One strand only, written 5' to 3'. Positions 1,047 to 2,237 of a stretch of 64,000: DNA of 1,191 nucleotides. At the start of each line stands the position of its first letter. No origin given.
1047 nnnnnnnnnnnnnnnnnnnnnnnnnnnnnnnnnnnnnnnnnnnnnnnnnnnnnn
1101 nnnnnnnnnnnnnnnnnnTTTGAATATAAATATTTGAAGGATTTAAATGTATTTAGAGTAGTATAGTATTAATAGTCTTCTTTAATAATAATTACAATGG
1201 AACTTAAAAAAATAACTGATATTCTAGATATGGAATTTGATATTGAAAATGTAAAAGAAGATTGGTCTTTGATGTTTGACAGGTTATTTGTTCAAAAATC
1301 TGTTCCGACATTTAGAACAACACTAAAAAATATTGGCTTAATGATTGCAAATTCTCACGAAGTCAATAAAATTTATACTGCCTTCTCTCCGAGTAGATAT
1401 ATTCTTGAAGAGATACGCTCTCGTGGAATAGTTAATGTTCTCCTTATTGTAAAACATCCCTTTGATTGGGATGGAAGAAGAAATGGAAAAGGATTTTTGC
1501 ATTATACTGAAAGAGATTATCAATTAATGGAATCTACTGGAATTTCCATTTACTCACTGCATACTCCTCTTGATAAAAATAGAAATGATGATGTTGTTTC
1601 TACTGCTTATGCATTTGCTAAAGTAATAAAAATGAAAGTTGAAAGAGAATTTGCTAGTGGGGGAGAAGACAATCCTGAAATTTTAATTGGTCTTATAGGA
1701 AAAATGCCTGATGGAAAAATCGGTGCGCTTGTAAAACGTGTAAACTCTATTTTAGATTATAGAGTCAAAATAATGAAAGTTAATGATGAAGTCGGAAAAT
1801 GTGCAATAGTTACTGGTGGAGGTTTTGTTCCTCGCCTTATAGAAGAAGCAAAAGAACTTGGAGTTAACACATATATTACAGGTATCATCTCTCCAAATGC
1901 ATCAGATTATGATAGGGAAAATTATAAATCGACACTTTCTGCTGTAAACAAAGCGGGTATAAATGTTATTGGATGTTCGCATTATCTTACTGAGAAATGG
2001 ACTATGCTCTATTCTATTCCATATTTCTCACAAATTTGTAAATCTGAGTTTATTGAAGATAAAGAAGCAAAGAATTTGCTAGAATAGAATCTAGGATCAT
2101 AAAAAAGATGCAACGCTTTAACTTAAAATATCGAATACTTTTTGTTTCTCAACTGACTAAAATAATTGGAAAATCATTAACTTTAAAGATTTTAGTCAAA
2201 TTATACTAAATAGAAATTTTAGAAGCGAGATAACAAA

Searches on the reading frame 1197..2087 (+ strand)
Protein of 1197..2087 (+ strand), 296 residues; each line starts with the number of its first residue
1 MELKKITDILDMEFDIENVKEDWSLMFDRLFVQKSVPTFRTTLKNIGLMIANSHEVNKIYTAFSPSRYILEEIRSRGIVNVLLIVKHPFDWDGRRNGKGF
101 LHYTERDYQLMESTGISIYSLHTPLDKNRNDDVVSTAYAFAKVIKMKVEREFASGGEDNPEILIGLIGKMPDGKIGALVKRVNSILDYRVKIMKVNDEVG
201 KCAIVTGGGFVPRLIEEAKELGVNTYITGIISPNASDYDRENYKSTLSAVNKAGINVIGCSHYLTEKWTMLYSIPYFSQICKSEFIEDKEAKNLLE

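Call 49: find_encoding_contigs(protein=window:1197-2087:+, flank=10000, max_places=4)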
Protein window:1197-2087:+ (296 aa): 4 contigs read that carry it; 1 place shown.
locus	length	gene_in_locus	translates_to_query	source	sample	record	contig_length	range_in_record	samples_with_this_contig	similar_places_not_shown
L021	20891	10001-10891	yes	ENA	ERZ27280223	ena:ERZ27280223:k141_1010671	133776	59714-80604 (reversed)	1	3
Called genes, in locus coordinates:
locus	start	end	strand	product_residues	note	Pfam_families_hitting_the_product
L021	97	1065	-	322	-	-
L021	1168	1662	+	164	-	PF23477:zf_Tbcl_2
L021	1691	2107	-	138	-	-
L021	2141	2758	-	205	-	PF00081:Sod_Fe_N, PF02777:Sod_Fe_C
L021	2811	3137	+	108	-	-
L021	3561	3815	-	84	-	PF01246:Ribosomal_L24e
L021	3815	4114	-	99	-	PF01200:Ribosomal_S28e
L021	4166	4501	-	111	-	PF01248:Ribosomal_L7Ae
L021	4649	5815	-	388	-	PF05673:DUF815 (faint), PF00004:AAA, PF13173:AAA_14 (faint), PF21960:RCF1-5-like_lid (weak)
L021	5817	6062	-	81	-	-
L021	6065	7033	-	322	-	PF05496:RuvB_N, PF01078:Mg_chelatase (faint), PF00004:AAA, PF13173:AAA_14 (weak), PF13177:DNA_pol3_delta2, PF21960:RCF1-5-like_lid (weak), PF25361:AAA_lid_RFC1 (weak), PF08542:Rep_fac_C, +1 more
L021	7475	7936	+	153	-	-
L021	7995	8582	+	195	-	-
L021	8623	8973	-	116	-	-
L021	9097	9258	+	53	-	-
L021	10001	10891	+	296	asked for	PF01784:DUF34_NIF3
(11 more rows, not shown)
